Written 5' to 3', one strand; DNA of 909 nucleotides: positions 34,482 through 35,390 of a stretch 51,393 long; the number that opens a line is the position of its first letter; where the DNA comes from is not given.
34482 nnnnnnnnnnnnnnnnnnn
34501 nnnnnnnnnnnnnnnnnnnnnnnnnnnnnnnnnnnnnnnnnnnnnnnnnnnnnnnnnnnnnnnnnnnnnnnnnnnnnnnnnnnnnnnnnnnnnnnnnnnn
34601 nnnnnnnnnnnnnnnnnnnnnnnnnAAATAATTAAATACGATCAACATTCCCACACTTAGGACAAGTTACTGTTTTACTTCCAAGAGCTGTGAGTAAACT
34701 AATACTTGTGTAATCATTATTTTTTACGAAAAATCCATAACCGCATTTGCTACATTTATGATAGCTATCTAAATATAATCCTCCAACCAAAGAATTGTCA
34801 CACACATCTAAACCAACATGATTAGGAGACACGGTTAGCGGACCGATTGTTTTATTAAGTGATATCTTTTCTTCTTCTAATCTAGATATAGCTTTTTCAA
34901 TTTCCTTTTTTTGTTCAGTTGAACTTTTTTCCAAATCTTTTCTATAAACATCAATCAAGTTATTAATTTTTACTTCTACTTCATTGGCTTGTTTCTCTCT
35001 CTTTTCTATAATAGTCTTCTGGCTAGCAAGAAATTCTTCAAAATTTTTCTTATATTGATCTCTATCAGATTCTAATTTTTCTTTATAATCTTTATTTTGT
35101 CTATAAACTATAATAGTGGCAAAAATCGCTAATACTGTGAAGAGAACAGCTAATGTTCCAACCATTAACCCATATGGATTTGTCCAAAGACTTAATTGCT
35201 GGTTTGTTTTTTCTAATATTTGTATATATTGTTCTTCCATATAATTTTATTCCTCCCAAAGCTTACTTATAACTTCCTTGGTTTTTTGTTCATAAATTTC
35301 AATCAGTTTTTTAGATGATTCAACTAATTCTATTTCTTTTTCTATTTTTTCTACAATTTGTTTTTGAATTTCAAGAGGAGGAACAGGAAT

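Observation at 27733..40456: Cassette-style accessory region abutting tRNA-Asn, punctuated by structured junction repeats sharing a TGCTCC core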

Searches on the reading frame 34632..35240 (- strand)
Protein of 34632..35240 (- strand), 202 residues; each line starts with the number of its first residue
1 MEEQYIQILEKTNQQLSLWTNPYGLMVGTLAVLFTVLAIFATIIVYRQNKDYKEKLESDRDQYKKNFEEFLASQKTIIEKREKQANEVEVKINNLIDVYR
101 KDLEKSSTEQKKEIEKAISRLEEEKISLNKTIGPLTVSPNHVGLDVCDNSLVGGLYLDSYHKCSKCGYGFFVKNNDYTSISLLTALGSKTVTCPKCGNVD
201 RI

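Call 9: search_protein_families(library=pfam, proteins=[window:34632-35240:-], max_evalue=0.01)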
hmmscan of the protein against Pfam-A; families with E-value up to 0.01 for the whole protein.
window:34632-35240:- (202 aa): 2 families
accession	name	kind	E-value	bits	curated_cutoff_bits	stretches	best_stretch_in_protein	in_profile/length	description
PF12474.13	PKK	-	0.0026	18.4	25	1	80-132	4-56/139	Polo kinase kinase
PF05546.16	She9_MDM33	-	0.0052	17.1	22.2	1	48-130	45-129/198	She9 / Mdm33 family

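Call 53: search_protein_families(library=ncbifam, proteins=[window:34632-35240:-], max_evalue=0.01)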
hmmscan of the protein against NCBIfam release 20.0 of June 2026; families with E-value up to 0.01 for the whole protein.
window:34632-35240:- (202 aa): 0 families

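Call 54: search_protein_families(library=padloc, proteins=[window:34632-35240:-], max_evalue=0.01)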
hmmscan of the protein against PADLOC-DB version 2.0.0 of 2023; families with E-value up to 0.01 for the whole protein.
window:34632-35240:- (202 aa): 7 families
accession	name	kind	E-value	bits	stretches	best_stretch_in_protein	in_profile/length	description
PDLC03841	LeoBC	-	8.1e-05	19.9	1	17-123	475-562/601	-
PDLC04407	PDC-M09A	-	0.00024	18.7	1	22-132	173-280/282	-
PDLC00612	ZorB1|ZorB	-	0.00057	17.5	1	25-128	24-117/293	MotB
PDLC03977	PD-Lambda-1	-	0.0017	15.3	1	51-124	260-335/496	-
PDLC03976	PD-Lambda-1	-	0.0027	14.7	1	49-124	264-336/491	-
PDLC00597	ZorA1|ZorA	-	0.0061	13.3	1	53-124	497-568/683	MotA/ExbB/TolQ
PDLC00473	JetB1|JetB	-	0.0077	13.7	1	80-139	128-192/230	DUF4194 domain; MukE-like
